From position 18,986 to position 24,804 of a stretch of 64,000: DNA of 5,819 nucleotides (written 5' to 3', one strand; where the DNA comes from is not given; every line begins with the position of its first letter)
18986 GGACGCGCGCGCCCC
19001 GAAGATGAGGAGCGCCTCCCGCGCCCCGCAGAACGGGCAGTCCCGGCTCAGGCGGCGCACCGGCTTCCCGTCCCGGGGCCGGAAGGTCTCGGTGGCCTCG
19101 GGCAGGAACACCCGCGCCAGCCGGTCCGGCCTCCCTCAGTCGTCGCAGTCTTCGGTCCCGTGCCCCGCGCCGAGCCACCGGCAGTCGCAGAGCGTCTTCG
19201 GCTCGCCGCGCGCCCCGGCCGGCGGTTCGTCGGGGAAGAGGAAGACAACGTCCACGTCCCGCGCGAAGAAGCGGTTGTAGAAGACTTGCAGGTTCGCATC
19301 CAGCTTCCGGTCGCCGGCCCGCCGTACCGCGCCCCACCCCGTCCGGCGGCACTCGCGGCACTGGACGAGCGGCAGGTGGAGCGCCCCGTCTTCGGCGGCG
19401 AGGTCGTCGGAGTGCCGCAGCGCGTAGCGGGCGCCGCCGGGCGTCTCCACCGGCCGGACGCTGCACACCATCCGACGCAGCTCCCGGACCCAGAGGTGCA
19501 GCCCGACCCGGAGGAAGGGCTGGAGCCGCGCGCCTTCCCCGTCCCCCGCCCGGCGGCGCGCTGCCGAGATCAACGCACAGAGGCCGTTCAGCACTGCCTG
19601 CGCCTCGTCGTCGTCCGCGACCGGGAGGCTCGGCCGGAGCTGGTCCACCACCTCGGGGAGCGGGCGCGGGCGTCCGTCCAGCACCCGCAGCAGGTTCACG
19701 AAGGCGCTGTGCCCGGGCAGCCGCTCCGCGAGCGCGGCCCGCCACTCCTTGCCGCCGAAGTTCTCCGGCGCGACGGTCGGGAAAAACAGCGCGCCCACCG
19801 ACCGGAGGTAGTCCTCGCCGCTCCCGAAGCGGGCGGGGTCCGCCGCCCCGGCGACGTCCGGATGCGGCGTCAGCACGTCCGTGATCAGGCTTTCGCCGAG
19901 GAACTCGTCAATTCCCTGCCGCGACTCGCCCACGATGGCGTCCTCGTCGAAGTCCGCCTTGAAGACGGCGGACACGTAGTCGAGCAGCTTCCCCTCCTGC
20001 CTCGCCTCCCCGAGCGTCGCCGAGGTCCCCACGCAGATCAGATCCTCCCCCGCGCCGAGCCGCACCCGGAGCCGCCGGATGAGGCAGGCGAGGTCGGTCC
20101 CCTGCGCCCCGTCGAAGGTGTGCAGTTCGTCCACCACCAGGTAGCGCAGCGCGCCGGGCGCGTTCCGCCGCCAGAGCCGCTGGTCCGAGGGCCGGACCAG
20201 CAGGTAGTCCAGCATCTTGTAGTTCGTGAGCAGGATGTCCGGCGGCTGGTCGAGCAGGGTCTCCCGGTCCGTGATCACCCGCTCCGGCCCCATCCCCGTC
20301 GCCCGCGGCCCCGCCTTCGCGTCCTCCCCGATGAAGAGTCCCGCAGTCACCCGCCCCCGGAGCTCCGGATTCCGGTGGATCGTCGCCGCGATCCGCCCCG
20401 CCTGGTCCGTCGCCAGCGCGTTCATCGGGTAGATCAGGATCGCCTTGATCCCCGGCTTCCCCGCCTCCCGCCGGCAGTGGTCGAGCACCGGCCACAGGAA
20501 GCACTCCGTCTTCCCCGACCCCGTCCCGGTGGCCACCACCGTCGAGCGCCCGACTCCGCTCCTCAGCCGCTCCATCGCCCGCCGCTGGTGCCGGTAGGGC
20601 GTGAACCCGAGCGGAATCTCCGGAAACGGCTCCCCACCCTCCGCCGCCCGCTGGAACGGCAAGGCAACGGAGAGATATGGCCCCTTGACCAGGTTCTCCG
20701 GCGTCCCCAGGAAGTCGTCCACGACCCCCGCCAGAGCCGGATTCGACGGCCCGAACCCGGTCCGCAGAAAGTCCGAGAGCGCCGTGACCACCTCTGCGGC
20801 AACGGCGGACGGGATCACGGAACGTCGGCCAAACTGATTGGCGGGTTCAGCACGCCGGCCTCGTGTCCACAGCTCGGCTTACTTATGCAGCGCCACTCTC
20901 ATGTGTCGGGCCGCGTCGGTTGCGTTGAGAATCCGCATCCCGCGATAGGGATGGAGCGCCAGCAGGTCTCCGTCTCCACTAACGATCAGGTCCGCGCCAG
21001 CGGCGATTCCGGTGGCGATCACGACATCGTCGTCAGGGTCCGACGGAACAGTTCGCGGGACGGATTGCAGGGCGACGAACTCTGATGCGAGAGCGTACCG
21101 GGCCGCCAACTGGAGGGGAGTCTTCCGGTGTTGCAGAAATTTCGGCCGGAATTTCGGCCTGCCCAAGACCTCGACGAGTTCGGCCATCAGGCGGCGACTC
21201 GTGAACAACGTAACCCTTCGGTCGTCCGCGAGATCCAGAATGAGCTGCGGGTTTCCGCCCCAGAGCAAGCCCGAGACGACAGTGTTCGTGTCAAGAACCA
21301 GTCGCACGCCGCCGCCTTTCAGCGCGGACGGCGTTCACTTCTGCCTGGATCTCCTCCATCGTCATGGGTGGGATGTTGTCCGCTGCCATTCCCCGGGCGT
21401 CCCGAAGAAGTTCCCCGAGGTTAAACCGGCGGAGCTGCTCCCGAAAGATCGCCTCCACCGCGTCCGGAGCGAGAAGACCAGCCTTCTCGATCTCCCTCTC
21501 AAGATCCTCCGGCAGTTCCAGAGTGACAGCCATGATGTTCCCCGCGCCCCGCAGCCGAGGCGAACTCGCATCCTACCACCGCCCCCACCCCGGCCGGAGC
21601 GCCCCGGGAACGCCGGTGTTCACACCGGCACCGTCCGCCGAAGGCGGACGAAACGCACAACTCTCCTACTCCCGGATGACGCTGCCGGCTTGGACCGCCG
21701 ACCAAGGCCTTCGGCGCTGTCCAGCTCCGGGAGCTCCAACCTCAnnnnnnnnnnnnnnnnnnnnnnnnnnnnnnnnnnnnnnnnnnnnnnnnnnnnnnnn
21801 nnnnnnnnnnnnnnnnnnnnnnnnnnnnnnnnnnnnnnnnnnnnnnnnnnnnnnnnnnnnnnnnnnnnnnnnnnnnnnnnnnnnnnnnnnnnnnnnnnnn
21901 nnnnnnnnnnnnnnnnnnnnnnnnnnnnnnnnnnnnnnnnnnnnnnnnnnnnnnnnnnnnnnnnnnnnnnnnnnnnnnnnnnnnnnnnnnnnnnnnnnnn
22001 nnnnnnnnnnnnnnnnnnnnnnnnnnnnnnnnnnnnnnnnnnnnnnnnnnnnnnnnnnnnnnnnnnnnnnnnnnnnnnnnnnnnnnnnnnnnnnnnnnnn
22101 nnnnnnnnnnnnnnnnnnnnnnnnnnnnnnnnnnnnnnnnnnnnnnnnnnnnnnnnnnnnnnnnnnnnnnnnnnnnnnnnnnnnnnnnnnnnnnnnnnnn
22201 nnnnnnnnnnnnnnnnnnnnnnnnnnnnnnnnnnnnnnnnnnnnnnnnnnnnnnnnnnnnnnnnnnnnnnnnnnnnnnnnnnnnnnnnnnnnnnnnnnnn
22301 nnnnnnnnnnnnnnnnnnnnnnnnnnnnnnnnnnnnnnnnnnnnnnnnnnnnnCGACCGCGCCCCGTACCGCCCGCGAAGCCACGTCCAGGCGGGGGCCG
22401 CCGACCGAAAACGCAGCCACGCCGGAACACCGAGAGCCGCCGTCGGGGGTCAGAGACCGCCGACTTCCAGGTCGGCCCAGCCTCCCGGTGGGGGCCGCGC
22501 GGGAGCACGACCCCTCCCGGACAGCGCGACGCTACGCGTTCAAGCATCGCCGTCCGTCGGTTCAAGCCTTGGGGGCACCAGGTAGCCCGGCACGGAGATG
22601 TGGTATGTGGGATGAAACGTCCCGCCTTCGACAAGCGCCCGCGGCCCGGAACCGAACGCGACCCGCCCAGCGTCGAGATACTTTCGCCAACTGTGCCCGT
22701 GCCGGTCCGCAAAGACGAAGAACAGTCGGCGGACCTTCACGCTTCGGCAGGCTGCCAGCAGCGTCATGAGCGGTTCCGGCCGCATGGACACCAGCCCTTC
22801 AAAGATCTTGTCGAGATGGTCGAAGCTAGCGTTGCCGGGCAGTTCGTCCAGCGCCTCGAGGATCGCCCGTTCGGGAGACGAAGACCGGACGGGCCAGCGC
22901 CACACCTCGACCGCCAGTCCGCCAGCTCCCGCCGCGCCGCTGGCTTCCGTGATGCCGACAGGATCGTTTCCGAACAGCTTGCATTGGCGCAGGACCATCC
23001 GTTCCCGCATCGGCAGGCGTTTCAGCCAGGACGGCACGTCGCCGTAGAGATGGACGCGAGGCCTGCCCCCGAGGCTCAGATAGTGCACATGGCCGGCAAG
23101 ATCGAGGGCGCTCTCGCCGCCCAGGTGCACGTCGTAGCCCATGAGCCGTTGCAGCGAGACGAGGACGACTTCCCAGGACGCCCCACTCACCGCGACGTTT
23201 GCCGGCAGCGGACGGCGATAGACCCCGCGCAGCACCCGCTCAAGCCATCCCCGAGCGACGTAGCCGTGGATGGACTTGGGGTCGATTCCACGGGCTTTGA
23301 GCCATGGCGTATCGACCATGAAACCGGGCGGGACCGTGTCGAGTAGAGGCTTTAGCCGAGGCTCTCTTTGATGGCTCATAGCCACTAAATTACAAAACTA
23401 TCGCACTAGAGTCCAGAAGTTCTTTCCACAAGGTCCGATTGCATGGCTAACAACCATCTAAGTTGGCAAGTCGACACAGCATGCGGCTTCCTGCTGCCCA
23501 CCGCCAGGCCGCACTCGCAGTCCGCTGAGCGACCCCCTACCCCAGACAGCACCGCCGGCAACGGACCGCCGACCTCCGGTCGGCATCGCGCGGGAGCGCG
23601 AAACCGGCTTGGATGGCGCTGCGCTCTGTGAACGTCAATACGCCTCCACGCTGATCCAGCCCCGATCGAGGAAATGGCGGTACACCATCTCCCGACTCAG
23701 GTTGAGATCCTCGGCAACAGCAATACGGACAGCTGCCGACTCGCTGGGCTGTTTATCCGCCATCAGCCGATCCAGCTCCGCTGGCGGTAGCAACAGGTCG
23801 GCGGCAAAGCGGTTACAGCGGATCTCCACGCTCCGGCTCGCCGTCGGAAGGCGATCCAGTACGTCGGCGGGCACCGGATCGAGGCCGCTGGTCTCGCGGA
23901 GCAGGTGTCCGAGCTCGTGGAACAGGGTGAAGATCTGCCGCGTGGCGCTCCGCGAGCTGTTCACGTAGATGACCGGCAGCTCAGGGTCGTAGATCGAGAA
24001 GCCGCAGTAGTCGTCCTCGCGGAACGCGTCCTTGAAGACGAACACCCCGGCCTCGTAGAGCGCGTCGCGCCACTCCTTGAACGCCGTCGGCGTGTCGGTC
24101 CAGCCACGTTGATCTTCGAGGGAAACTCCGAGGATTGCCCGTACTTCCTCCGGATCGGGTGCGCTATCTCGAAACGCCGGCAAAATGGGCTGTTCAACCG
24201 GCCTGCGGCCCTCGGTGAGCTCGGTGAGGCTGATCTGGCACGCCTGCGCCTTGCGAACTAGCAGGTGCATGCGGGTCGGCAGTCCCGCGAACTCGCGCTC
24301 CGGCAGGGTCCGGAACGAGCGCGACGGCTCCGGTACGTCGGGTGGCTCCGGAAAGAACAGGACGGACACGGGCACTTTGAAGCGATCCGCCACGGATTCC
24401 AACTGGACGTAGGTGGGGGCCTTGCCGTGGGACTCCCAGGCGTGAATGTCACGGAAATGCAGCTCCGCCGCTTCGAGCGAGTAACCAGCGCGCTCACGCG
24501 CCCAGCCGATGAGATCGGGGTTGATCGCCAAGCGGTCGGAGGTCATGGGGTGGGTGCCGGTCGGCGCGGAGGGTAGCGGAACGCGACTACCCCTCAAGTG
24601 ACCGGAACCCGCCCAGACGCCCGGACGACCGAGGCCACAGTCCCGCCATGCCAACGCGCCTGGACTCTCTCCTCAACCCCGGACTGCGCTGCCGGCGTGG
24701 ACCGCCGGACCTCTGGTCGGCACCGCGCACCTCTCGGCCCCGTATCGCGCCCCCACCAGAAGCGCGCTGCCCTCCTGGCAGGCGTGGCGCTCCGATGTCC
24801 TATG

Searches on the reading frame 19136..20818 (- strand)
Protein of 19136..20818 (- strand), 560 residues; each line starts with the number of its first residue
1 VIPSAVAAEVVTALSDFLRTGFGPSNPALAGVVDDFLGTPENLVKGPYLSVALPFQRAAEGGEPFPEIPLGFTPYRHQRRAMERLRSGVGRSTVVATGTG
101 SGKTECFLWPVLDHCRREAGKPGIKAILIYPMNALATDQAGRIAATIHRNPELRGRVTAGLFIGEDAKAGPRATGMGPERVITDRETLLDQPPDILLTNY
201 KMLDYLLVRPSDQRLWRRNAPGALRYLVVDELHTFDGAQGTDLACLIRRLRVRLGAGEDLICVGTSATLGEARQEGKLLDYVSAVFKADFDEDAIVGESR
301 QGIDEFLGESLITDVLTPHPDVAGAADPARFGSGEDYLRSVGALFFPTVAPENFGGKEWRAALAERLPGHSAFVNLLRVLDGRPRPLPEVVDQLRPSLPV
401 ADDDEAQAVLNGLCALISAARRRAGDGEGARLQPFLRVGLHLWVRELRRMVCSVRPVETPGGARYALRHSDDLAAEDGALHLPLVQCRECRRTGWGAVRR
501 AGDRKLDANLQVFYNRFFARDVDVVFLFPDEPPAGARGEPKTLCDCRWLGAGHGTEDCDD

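Call 6: search_protein_families(library=padloc, proteins=[window:19136-20818:-], max_evalue=0.001)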
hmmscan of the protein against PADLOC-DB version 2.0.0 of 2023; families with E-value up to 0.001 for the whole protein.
window:19136-20818:- (560 aa): 20 families
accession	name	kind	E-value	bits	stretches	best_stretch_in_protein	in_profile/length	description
PDLC00037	DruE3|DruE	-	6.5e-53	177.9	1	71-295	99-326/2055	SNF2 family N-terminal domain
PDLC00013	DruE1|DruE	-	1e-46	157.5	2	73-146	91-170/1776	SNF2 family N-terminal domain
PDLC00035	DruE3|DruE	-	1.8e-46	156.5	1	69-299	98-330/1460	SNF2 family N-terminal domain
PDLC00036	DruE3|DruE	-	2.1e-45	152.4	1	69-300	88-317/2023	SNF2 family N-terminal domain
PDLC00015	DruE2|DruE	-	4.1e-36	122.2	2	188-292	294-405/1887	SNF2 family N-terminal domain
PDLC00014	DruE2|DruE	-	7.5e-36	121.1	2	188-457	312-591/1928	SNF2 family N-terminal domain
PDLC00051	DruE4|DruE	-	4.3e-33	112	2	188-298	280-396/1829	SNF2 family N-terminal domain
PDLC02896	DpdJ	-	1.5e-21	73.9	2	177-273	321-416/1487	DpdJ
PDLC03960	SngC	-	1.8e-16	58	1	90-280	40-206/720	-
PDLC02503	BrxHI|BrxHII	-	7.1e-14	49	1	78-274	29-199/698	BrxHI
PDLC02501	BrxHI|BrxHII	-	8.2e-10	35.4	1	90-272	38-198/925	BrxHI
PDLC02031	Cas3d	-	6.7e-09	32.8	1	72-147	23-90/687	-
PDLC02898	DpdJ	-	1.8e-08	31.6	1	191-273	347-427/506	DpdJ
PDLC02893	DpdJ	-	1.9e-07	27.4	1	190-273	346-427/876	DpdJ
PDLC02570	DrmA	-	6.3e-07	26.1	1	94-147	194-249/851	DrmA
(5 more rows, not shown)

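Call 7: search_protein_families(library=pfam, proteins=[window:19136-20818:-], max_evalue=0.001)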
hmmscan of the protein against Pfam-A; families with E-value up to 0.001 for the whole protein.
window:19136-20818:- (560 aa): 1 family
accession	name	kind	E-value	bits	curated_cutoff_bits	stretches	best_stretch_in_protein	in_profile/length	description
PF00270.35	DEAD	-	1.9e-21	77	26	1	76-271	2-162/167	DEAD/DEAH box helicase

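Call 13: search_protein_families(library=ncbifam, proteins=[window:19136-20818:-], max_evalue=0.001)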
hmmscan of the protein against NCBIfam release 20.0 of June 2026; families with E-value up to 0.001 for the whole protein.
window:19136-20818:- (560 aa): 7 families
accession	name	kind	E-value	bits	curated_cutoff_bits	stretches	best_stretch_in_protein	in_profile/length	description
NF041067.1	DpdJ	equivalog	4.4e-20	71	800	2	178-274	315-410/1482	protein DpdJ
TIGR03817.1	DECH_helic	hypoth_equivalog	5.2e-19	68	874.1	1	73-278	36-213/742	helicase/secretion neighborhood putative DEAH-box helicase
TIGR04121.1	DEXH_lig_assoc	equivalog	3.5e-15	54.8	850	1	71-278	11-193/804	ligase-associated DNA damage response DEXH box helicase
NF010338.0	PRK13767.1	equivalog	9.9e-08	30.7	849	1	72-270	34-219/877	ATP-dependent helicase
TIGR03158.1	cas3_cyano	exception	2.8e-06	26.7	69.1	1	77-244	1-166/357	type I-D CRISPR-associated helicase Cas3'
NF041063.1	DpdF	equivalog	1.4e-05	23.9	550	1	70-234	135-281/813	protein DpdF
TIGR02621.3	cas3_GSU0051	exception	0.00031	19.7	400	0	71-149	11-91/854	type I-G CRISPR-associated helicase/endonuclease Cas3g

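Call 52: find_homologous_proteins(query=window:19136-20818:-, max_evalue=1e-20)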
Query window:19136-20818:- (560 aa): 2007 proteins with E <= 1e-20 among 8000 candidates; the best 120 are listed.
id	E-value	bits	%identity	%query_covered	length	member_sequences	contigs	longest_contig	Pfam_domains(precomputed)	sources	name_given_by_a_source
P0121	1.3e-221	755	62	100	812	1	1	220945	PF00270.36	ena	-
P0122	2.3e-220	751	59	100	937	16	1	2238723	PF00270.36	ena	-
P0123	1.6e-217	742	67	82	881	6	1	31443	PF00270.36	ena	-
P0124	2.3e-217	741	63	97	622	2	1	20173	PF00270.36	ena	-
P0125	1.1e-203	696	60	91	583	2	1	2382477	PF00270.36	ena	-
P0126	2.6e-198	678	58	99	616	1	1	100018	PF00270.36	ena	-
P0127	9.1e-198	676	90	60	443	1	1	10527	PF00270.36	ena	-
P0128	5.3e-196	671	69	81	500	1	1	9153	PF00270.36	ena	-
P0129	2.3e-194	665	55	98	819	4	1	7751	PF00270.36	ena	-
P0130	1.5e-193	663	53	97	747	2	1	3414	PF00270.36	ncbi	-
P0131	1.5e-186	639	66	81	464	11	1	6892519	PF00270.36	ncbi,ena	-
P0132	1.4e-185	636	62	86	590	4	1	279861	PF00270.36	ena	-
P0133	3.8e-183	628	55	90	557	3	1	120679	PF00270.36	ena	-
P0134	3.7e-180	618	58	85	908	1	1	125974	PF00270.36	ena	-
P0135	6.2e-174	598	56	92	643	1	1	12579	PF00270.36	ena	-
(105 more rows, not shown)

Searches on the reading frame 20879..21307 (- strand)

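Call 12: search_protein_families(library=padloc, proteins=[window:20879-21307:-], max_evalue=0.001)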
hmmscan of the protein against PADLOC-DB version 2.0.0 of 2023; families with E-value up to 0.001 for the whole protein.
window:20879-21307:- (142 aa): 0 families

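Call 55: search_protein_families(library=pfam, proteins=[window:20879-21307:-], max_evalue=0.5)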
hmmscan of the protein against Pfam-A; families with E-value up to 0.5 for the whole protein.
window:20879-21307:- (142 aa): 4 families
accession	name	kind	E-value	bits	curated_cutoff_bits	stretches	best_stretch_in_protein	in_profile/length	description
PF13470.12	PIN_3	-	6.9e-20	72.4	27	1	2-112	1-113/115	PIN domain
PF01850.27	PIN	-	0.00071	20.6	23.6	1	4-115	2-114/120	PIN domain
PF10130.15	PIN_2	-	0.012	16.3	22.4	1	4-116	1-116/133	PIN domain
PF02730.20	AFOR_N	-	0.13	12.5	29.8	1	72-123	31-82/199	Aldehyde ferredoxin oxidoreductase, N-terminal domain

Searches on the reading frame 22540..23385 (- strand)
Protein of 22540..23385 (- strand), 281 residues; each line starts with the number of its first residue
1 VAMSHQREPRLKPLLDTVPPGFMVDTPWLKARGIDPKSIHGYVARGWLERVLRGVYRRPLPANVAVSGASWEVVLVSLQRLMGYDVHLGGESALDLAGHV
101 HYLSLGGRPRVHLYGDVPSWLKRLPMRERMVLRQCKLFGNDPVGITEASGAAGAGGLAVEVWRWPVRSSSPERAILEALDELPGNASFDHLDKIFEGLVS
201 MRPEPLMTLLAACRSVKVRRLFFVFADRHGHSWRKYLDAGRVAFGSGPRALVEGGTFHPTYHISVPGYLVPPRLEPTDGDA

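Call 6: search_protein_families(library=padloc, proteins=[window:22540-23385:-], max_evalue=0.001)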
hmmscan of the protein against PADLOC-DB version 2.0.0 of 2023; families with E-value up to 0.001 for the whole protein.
window:22540-23385:- (281 aa): 2 families
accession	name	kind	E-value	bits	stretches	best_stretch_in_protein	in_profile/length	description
PDLC02227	AbiEi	-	2.2e-80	267.6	1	3-269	1-229/233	AbiEi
PDLC02228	AbiEi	-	4.8e-05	20.7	1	31-96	48-107/216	AbiEi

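Call 7: search_protein_families(library=pfam, proteins=[window:22540-23385:-], max_evalue=0.001)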
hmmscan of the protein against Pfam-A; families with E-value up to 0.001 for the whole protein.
window:22540-23385:- (281 aa): 3 families
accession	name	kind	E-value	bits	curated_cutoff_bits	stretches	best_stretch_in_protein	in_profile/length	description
PF11459.13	AbiEi_3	-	7.3e-36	123.6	26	1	109-266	2-157/157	Transcriptional regulator, AbiEi antitoxin, Type IV TA system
PF17194.10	AbiEi_3_N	-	2.9e-20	72.5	26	1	9-105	3-93/93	Transcriptional regulator, AbiEi antitoxin N-terminal domain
PF13338.12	AbiEi_4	-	1.4e-06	28.8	25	1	29-59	19-49/49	Transcriptional regulator, AbiEi antitoxin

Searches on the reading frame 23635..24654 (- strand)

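Call 6: search_protein_families(library=padloc, proteins=[window:23635-24654:-], max_evalue=0.001)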
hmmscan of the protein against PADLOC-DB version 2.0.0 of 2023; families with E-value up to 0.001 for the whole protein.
window:23635-24654:- (339 aa): 14 families
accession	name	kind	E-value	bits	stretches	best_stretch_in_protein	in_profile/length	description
PDLC03949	RmrA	-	1.1e-16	58.7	1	44-298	2-235/363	-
PDLC04141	capP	-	2.8e-16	57.7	1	203-310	32-134/242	capP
PDLC04776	PDC-M69B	-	1.7e-10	39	1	206-294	47-134/272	-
PDLC03946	RmrA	-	5e-09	33.4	1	62-298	24-237/357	-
PDLC03952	RmrA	-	1.2e-07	29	1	202-291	181-266/395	-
PDLC03953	RmrA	-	2.5e-07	28.2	1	228-301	196-256/373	-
PDLC03945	RmrA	-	3.2e-07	27.8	1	201-300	168-262/394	-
PDLC03948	RmrA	-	4.2e-07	27.2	1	70-292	38-254/397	-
PDLC03947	RmrA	-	5.6e-07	26.7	1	193-291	160-254/383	-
PDLC03944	RmrA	-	9.6e-06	22.9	1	227-293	186-247/384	-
PDLC03954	RmrA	-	1.6e-05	22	1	227-294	194-257/380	-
PDLC03950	RmrA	-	3.6e-05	20.9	1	201-293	157-243/369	-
PDLC03943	RmrA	-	0.00018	18.7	1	225-296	176-236/370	-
PDLC03982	PD-Lambda-2_B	-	0.0003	18.2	1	242-312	292-359/402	-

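Call 7: search_protein_families(library=pfam, proteins=[window:23635-24654:-], max_evalue=0.001)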
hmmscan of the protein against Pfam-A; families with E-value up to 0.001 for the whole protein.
window:23635-24654:- (339 aa): 2 families
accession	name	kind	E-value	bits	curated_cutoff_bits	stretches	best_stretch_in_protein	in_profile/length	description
PF06114.19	Peptidase_M78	-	3.1e-15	56.5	22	1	202-325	4-119/123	IrrE N-terminal-like domain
PF20573.4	DUF6782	-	7.8e-05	22.5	27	1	187-263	40-113/241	Putative metallopeptidase family (DUF6782)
